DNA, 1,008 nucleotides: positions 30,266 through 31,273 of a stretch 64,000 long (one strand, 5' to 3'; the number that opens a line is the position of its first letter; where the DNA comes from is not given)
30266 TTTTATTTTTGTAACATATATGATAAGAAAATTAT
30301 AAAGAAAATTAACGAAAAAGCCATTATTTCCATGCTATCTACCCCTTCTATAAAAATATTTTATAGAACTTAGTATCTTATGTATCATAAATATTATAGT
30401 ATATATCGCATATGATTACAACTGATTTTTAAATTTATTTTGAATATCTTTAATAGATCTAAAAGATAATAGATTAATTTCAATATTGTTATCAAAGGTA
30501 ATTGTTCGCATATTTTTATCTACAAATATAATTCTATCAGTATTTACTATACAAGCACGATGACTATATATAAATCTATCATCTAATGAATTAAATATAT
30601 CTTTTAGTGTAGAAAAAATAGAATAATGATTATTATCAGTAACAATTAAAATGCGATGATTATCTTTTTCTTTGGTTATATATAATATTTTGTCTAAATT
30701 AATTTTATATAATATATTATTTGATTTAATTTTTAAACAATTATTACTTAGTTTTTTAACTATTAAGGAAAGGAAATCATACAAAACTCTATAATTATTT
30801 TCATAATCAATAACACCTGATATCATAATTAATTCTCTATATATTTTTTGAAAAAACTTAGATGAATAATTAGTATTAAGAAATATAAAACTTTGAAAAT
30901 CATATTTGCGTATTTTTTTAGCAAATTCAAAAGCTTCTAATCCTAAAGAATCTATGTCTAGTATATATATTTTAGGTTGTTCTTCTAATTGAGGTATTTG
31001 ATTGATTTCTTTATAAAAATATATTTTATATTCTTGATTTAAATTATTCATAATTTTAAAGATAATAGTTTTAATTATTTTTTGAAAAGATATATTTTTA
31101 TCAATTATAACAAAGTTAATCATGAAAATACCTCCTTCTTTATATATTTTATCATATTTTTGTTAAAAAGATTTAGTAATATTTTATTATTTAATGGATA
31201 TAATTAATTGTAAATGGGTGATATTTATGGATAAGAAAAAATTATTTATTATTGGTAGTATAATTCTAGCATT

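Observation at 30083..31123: Orphan LytTR regulator, a perfect 12-bp direct-repeat operator, a 21-aa hydrophobic mini-gene and a convergent hairpin RNA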

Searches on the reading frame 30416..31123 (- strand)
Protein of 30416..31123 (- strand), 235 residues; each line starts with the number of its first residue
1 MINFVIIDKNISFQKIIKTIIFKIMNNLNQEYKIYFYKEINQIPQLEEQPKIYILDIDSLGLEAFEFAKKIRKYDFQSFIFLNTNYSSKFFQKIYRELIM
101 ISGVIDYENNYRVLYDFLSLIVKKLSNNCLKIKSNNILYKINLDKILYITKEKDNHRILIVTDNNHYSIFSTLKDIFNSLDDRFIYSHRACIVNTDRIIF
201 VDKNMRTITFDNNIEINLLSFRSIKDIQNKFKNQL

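Call 3: search_protein_families(library=pfam, proteins=[window:30416-31123:-], max_evalue=0.01)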
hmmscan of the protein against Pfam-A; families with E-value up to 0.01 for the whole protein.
window:30416-31123:- (235 aa): 1 family
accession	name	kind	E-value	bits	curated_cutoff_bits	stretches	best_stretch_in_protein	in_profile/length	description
PF04397.21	LytTR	-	2.2e-13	50.7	22.6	1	138-231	3-97/98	LytTr DNA-binding domain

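Call 11: find_homologous_proteins(query=window:30416-31123:-)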
Query window:30416-31123:- (235 aa): 199 proteins with E <= 0.001 among 610 candidates; the best 120 are listed.
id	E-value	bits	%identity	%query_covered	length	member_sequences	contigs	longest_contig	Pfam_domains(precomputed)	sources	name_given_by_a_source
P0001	6.4e-141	485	100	100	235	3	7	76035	PF04397.22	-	-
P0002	7.3e-29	119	36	97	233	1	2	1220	PF04397.22,PF00072.31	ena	-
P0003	1.0e-28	119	37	94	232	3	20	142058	-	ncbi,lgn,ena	-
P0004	2.6e-28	117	43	94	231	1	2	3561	PF04397.22,PF00072.31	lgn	-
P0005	4.2e-28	117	38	94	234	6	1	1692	PF00072.31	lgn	-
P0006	6.2e-28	116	42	94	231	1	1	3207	PF04397.22,PF00072.31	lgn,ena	-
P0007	4.9e-27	113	42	94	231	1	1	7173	PF04397.22,PF00072.31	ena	-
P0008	2.0e-26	111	35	97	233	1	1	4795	PF04397.22,PF00072.31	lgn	-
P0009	2.1e-26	111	42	94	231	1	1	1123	PF04397.22,PF00072.31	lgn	-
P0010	2.4e-26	111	38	94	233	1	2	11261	PF04397.22,PF00072.31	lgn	-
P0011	5.8e-26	110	41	72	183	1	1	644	PF04397.22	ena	-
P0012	7.0e-26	109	38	97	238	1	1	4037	PF04397.22,PF00072.31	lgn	-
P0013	8.0e-26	109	36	97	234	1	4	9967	PF04397.22,PF00072.31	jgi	-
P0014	8.2e-26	109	37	97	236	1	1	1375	PF04397.22,PF00072.31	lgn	-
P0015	1.5e-25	108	37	97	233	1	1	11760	PF04397.22,PF00072.31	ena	-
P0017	2.5e-25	108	37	94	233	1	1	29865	PF04397.22,PF00072.31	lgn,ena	-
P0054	1.1e-22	99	34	94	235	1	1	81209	PF04397.22,PF00072.31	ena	-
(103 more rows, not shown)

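Call 13: find_encoding_contigs(protein=P0001, flank=3000, max_places=10)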
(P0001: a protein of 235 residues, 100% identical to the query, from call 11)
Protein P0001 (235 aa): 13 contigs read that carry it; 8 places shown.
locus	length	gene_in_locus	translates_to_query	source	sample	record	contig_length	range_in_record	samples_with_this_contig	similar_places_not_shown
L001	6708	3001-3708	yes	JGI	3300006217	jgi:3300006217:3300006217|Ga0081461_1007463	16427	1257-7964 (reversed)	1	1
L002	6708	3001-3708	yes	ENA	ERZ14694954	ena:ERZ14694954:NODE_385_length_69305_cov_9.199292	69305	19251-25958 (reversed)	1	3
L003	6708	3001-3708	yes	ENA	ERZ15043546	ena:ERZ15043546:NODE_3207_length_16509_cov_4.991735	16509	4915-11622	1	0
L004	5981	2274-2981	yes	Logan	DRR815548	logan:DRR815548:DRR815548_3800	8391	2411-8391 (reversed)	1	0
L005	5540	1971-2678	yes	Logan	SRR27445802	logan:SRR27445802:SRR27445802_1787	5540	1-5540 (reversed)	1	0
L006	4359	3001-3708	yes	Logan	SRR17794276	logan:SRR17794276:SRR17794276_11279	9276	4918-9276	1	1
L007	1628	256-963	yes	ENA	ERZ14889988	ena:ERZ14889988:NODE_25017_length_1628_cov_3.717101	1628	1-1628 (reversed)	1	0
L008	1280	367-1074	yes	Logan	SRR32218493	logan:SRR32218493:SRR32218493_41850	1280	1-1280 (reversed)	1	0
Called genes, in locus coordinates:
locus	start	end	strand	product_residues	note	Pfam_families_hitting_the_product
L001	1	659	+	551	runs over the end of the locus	PF00749:tRNA-synt_1c, PF19269:Anticodon_2 (weak)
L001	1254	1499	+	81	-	-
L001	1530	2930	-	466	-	PF00933:Glyco_hydro_3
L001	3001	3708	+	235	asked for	PF04397:LytTR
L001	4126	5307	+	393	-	-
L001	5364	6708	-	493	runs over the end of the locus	PF00583:Acetyltransf_1, PF13302:Acetyltransf_3 (weak)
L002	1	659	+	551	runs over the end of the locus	PF00749:tRNA-synt_1c, PF19269:Anticodon_2 (weak)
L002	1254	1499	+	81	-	-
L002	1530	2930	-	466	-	PF00933:Glyco_hydro_3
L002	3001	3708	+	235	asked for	PF04397:LytTR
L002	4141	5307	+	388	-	-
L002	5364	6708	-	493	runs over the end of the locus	PF00583:Acetyltransf_1, PF13302:Acetyltransf_3 (weak)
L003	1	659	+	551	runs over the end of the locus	PF00749:tRNA-synt_1c, PF19269:Anticodon_2 (weak)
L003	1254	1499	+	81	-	-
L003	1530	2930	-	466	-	PF00933:Glyco_hydro_3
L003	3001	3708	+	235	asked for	PF04397:LytTR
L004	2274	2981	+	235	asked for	PF04397:LytTR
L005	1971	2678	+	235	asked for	PF04397:LytTR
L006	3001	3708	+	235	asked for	PF04397:LytTR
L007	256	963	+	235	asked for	PF04397:LytTR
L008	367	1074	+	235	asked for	PF04397:LytTR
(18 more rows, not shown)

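Call 16: find_encoding_contigs(protein=P0007, flank=3500, max_places=3)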
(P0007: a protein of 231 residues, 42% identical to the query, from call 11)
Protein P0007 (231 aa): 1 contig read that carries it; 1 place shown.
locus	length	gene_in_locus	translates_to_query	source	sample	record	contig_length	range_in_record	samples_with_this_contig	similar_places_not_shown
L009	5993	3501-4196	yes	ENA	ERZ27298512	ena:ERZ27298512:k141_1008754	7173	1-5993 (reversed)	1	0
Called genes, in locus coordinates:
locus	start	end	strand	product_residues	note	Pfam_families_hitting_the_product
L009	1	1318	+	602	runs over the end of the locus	PF00009:GTP_EFTU, PF01926:MMR_HSR1 (weak), PF03144:GTP_EFTU_D2, PF22042:EF-G_D2, PF14492:EFG_III (weak), PF00679:EFG_C, PF21018:BipA_C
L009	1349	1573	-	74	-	PF13560:HTH_31 (weak), PF12844:HTH_19, PF13443:HTH_26, PF01381:HTH_3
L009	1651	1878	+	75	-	PF12844:HTH_19, PF01381:HTH_3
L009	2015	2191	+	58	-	PF13451:zf_Tbcl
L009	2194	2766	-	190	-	PF05067:Mn_catalase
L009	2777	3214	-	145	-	PF12652:CotJB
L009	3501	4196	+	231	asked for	PF00072:Response_reg, PF04397:LytTR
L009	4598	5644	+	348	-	PF04055:Radical_SAM, PF13353:Fer4_12 (faint)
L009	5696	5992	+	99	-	?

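Call 17: find_encoding_contigs(protein=P0003, flank=3500, max_places=3)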
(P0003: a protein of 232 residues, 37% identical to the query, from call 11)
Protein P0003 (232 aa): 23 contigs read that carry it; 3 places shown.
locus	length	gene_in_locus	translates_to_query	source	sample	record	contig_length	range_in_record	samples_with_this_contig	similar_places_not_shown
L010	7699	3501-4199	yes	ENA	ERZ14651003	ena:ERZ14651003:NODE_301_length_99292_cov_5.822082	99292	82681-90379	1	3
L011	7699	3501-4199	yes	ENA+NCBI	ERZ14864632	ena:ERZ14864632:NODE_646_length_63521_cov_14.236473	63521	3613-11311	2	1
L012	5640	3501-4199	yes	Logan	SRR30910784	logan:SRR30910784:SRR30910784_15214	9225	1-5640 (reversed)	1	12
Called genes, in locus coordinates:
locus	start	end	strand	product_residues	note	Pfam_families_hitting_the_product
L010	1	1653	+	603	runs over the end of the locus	PF00009:GTP_EFTU, PF01926:MMR_HSR1 (weak), PF03144:GTP_EFTU_D2, PF22042:EF-G_D2, PF14492:EFG_III, PF00679:EFG_C, PF21018:BipA_C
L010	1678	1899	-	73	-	PF13560:HTH_31, PF12844:HTH_19, PF01381:HTH_3, PF13443:HTH_26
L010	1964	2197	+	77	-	PF01381:HTH_3, PF12844:HTH_19, PF13443:HTH_26 (weak)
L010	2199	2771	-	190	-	PF05067:Mn_catalase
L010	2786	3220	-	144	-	PF12652:CotJB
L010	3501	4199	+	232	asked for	-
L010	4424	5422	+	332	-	-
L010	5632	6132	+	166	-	PF00239:Resolvase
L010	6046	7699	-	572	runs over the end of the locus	PF00239:Resolvase, PF07508:Recombinase, PF13408:Zn_ribbon_recom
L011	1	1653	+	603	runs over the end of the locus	PF00009:GTP_EFTU, PF01926:MMR_HSR1 (weak), PF03144:GTP_EFTU_D2, PF22042:EF-G_D2, PF14492:EFG_III, PF00679:EFG_C, PF21018:BipA_C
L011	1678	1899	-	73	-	PF13560:HTH_31, PF12844:HTH_19, PF01381:HTH_3, PF13443:HTH_26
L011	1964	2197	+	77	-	PF01381:HTH_3, PF12844:HTH_19, PF13443:HTH_26 (weak)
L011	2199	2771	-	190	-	PF05067:Mn_catalase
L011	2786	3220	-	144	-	PF12652:CotJB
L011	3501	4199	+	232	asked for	-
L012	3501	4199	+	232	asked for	-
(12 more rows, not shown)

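Call 32: search_solved_structures(query=window:30416-31123:-, max_evalue=1, show_alignments=4)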
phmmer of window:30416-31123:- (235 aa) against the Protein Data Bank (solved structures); distinct sequences matched with E-value up to 1: 5.
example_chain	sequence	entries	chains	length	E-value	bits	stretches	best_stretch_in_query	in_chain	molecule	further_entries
4xqq_A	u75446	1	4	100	2.8e-07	33.8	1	133-226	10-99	Accessory gene regulator A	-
4xqj_A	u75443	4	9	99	2.9e-07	33.8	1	133-226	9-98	Accessory gene regulator A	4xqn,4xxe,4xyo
3bs1_A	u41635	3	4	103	3.7e-07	33.4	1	132-226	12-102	Accessory gene regulator protein A | Accessory gene regulator A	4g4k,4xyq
1nxo_A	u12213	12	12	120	0.62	13.1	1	37-93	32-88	DNA-binding response regulator | Response regulator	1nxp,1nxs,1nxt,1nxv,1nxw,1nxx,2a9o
6eb7_A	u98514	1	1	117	0.62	13.1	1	37-93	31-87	DNA-binding response regulator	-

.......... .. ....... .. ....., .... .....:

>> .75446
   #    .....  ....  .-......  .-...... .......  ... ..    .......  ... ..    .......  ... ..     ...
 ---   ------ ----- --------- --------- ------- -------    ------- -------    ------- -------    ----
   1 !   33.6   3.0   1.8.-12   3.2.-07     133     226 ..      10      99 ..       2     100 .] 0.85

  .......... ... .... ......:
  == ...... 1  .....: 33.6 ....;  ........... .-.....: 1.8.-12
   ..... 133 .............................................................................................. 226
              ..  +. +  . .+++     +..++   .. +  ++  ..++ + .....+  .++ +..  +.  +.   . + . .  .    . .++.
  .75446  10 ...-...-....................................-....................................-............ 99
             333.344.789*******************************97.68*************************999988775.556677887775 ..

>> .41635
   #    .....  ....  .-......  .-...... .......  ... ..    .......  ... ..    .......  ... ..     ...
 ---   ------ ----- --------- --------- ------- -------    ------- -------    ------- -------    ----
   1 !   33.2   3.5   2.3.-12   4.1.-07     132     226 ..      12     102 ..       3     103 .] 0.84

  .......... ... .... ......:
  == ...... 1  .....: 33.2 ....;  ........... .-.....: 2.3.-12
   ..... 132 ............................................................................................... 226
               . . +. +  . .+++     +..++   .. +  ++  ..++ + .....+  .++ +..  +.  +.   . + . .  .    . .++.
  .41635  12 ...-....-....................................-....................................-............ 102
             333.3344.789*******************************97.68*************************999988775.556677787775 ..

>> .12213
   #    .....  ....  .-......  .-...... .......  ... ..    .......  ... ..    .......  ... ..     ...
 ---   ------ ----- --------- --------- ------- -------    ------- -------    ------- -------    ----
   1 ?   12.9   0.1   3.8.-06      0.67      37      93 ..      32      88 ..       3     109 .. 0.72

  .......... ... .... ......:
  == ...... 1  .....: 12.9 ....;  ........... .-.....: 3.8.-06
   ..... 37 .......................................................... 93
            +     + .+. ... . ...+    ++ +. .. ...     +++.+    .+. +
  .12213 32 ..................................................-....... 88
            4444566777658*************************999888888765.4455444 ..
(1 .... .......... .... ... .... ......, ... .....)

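Call 33: search_protein_families(library=pfam, proteins=[P0003, P0007, P0004], max_evalue=10)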
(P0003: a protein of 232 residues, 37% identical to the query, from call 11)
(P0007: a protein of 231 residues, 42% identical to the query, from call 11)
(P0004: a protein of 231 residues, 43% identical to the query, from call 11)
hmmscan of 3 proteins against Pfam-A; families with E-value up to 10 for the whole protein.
P0003 (232 aa): 3 families
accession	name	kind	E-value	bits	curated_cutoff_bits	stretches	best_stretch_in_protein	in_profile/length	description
PF00072.30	Response_reg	-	0.00078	20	30.2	1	41-112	31-100/111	Response regulator receiver domain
PF09966.14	DUF2200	-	0.082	13.5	22.8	1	75-118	23-66/111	Uncharacterized protein conserved in bacteria (DUF2200)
PF09164.15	VitD-bind_III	-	2.3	8.7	27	1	31-44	5-18/65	Vitamin D binding protein, domain III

P0007 (231 aa): 2 families
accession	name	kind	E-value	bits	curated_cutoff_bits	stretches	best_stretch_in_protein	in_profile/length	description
PF04397.21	LytTR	-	9.1e-11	42.3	22.6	1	144-223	3-85/98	LytTr DNA-binding domain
PF00072.30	Response_reg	-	1.1e-08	35.7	30.2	1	5-94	2-84/111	Response regulator receiver domain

P0004 (231 aa): 2 families
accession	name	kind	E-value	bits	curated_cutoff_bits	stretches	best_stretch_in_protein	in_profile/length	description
PF04397.21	LytTR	-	8.9e-11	42.3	22.6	1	144-227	3-87/98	LytTr DNA-binding domain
PF00072.30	Response_reg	-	6.7e-08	33.1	30.2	1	5-92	2-81/111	Response regulator receiver domain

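Call 44: search_dna_similar(query=window:30416-31123:-, collection=plasmids, mode=protein, max_evalue=1e-8, max_rows=12)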
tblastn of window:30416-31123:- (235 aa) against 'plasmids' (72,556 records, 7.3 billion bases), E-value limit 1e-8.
No match.

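Call 47: search_protein_families(library=ncbifam, proteins=[window:30416-31123:-], max_evalue=0.00001)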
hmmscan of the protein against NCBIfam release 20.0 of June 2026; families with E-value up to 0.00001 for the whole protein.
window:30416-31123:- (235 aa): 1 family
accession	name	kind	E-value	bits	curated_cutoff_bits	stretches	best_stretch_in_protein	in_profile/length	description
NF046049.1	quorum_RR_AgrA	equivalog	3.5e-07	30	400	1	50-227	53-238/238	quorum-sensing response regulator AgrA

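Call 63: predict_structure(alignment_id=A2)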
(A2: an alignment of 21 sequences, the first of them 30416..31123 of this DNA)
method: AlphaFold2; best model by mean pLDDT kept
length: 235 residues; sequences in the alignment: 21
mean_pLDDT: 82.1   pTM: 0.53
mean pLDDT of the five models: 82.1, 81.9, 81.5, 79.9, 79.2
residues with pLDDT >= 90: 65; 70-90: 137; 50-70: 32; < 50: 1
segments of 3 or more residues with pLDDT < 50: none
pLDDT, mean of each block of 10 residues (from residue 1): 88 88 86 88 72 83 80 78 68 56 67 81 77 76 91 86 90 90 92 94 92 92 83 65
secondary structure, 60 per line:
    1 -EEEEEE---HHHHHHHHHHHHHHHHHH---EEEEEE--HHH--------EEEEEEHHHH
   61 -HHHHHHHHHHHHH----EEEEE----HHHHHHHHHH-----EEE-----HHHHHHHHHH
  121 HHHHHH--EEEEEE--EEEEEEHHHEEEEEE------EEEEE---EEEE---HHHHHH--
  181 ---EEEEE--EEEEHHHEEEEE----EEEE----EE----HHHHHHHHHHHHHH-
elements in order: E2-7 H11-28 E32-37 E51-56 H57-60 H62-74 E79-83 H88-97 E103-105 H111-126 E129-134 E137-142 E146-151 E158-162 E166-169 H173-178 E184-188 E191-194 E198-202 E207-210 H221-234

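Call 66: find_encoding_contigs(protein=P0017, flank=3500, max_places=2)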
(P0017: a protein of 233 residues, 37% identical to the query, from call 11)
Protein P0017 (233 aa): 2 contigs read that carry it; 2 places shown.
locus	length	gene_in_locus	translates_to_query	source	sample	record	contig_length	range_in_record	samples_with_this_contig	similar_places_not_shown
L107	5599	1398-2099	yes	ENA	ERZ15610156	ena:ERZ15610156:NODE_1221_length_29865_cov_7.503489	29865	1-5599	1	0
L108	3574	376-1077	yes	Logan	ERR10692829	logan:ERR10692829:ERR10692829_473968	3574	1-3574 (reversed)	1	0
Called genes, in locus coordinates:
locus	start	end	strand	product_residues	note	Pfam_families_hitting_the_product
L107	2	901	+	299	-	?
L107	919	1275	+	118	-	PF01196:Ribosomal_L17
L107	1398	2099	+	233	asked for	PF00072:Response_reg, PF04397:LytTR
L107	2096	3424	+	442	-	PF02518:HATPase_c, PF14501:HATPase_c_5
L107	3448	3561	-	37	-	-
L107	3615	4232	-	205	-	PF04647:AgrB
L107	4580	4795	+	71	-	PF00313:CSD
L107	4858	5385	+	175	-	PF02482:Ribosomal_S30AE, PF16321:Ribosom_S30AE_C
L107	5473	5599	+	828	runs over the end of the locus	PF07517:SecA_DEAD, PF01043:SecA_PP_bind, PF21090:P-loop_SecA, PF07516:SecA_SW, PF02810:SEC-C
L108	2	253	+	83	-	?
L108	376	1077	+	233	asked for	PF00072:Response_reg, PF04397:LytTR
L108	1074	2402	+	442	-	PF02518:HATPase_c, PF14501:HATPase_c_5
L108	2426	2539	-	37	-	-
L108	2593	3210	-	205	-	PF04647:AgrB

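Call 67: find_encoding_contigs(protein=P0054, flank=3500, max_places=2)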
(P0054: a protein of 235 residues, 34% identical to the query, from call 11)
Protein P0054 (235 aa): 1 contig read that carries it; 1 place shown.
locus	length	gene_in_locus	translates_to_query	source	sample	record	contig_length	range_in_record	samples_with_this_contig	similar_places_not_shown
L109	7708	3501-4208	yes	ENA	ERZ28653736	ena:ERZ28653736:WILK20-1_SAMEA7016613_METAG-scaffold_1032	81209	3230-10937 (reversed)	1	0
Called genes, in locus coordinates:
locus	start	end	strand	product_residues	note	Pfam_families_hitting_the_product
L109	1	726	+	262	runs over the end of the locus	-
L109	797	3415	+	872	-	PF00690:Cation_ATPase_N, PF00122:E1-E2_ATPase, PF00702:Hydrolase, PF13246:Cation_ATPase, PF00689:Cation_ATPase_C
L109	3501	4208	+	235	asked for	PF00072:Response_reg, PF04397:LytTR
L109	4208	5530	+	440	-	PF14501:HATPase_c_5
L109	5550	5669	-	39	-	-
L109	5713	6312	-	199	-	PF04647:AgrB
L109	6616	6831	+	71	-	PF00313:CSD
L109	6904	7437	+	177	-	PF02482:Ribosomal_S30AE, PF16321:Ribosom_S30AE_C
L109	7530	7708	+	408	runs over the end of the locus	PF00202:Aminotran_3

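Call 72: fold_search(model_id=the predicted structure, library=pdb)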
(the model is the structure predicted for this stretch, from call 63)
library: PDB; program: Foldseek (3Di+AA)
matches with E <= 10: 1055; with E <= 0.001: 52
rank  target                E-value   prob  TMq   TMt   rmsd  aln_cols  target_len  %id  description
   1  4cbv_C                2.2e-15  1.00  0.47  0.45   8.8       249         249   19  X-ray structure of full-length ComE from Streptococcus pneumoniae. (released 2014-02-12)
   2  4cbv_A                1.3e-14  1.00  0.48  0.45   8.8       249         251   20  X-ray structure of full-length ComE from Streptococcus pneumoniae. (released 2014-02-12)
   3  4cbv_F                2.3e-14  1.00  0.48  0.44  14.2       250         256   19  X-ray structure of full-length ComE from Streptococcus pneumoniae. (released 2014-02-12)
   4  4cbv_D                2.3e-14  1.00  0.47  0.45  14.9       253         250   19  X-ray structure of full-length ComE from Streptococcus pneumoniae. (released 2014-02-12)
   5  4cbv_E                3.2e-14  1.00  0.47  0.45   8.7       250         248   20  X-ray structure of full-length ComE from Streptococcus pneumoniae. (released 2014-02-12)
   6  4g4k_B                1.8e-08  1.00  0.40  0.90   1.4       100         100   24  Structure of the Staphylococcus aureus AgrA LytTR Domain (released 2012-12-19)
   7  4g4k_A                2.3e-08  1.00  0.39  0.88   1.6        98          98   26  Structure of the Staphylococcus aureus AgrA LytTR Domain (released 2012-12-19)
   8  4xqj_A                2.9e-08  1.00  0.39  0.87   1.7        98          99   26  Crystal structure of AgrA LytTR domain in complex with promoters (released 2016-04-06)
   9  4xqn_A                3.1e-08  1.00  0.38  0.88   1.7        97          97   26  Crystal structure of AgrA LytTR domain in complex with promoters (released 2016-04-06)
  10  4xqj_D                3.5e-08  1.00  0.39  0.88   1.7        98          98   26  Crystal structure of AgrA LytTR domain in complex with promoters (released 2016-04-06)
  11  3bs1_A                5.8e-08  1.00  0.39  0.85   1.6        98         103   26  Structure of the Staphylococcus aureus AgrA LytTR Domain Bound to DNA Reveals a Beta Fold with a Novel Mode of Binding (released 2008-04-08)
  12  3d6w_B                4.1e-06  1.00  0.37  0.73   3.0       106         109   16  LytTr DNA-binding domain of putative methyl-accepting/DNA response regulator from Bacillus cereus. (released 2008-07-15)
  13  4mld_B                8.6e-06  1.00  0.46  0.77   2.7       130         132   17  X-ray structure of ComE D58E REC domain from Streptococcus pneumoniae (released 2014-02-19)
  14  4ml3_A                9.7e-06  1.00  0.46  0.80   2.8       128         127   20  X-ray structure of ComE D58A REC domain from Streptococcus pneumoniae (released 2014-02-19)
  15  4ml3_B                1.5e-05  1.00  0.46  0.78   2.9       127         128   19  X-ray structure of ComE D58A REC domain from Streptococcus pneumoniae (released 2014-02-19)
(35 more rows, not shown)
